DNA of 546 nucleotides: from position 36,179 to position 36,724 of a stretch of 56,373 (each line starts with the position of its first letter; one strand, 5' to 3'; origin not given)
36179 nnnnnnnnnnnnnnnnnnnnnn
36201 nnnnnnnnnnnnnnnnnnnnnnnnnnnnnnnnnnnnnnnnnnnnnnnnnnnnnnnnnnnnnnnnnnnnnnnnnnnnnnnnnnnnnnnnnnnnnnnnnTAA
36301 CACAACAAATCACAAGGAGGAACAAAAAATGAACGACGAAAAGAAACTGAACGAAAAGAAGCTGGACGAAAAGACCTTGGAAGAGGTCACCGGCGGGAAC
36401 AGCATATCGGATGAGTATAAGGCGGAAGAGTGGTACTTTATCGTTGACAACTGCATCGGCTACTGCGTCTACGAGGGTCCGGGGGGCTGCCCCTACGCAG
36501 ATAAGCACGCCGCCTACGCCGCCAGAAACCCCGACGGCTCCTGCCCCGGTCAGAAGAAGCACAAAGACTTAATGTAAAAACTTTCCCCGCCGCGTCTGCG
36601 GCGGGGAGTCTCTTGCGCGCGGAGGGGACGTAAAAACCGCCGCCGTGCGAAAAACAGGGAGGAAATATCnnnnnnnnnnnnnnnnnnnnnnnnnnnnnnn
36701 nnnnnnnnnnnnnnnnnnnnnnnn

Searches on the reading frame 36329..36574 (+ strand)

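Call 46: search_protein_families(library=pfam, max_evalue=10, proteins=[window:36329-36574:+])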
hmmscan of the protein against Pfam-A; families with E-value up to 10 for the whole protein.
seq(82 aa): 1 family
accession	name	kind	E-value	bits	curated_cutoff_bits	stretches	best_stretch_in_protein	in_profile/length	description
PF03047.20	ComC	-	0.046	13.9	20.4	1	1-24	1-25/31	COMC family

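Call 95: search_protein_families(library=ncbifam, max_evalue=0.1, proteins=[window:36329-36574:+])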
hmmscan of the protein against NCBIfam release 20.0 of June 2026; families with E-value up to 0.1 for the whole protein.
seq(82 aa): 2 families
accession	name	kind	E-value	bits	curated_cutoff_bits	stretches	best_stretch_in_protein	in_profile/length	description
TIGR04495.1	RiPP_XyeA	equivalog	0.043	14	33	1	2-23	17-38/50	XyeA family cyclophane-containing RiPP triceptide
TIGR01613.1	primase_Cterm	subfamily_domain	0.089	11.6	108.7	1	6-41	138-172/304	phage/plasmid primase, P4 family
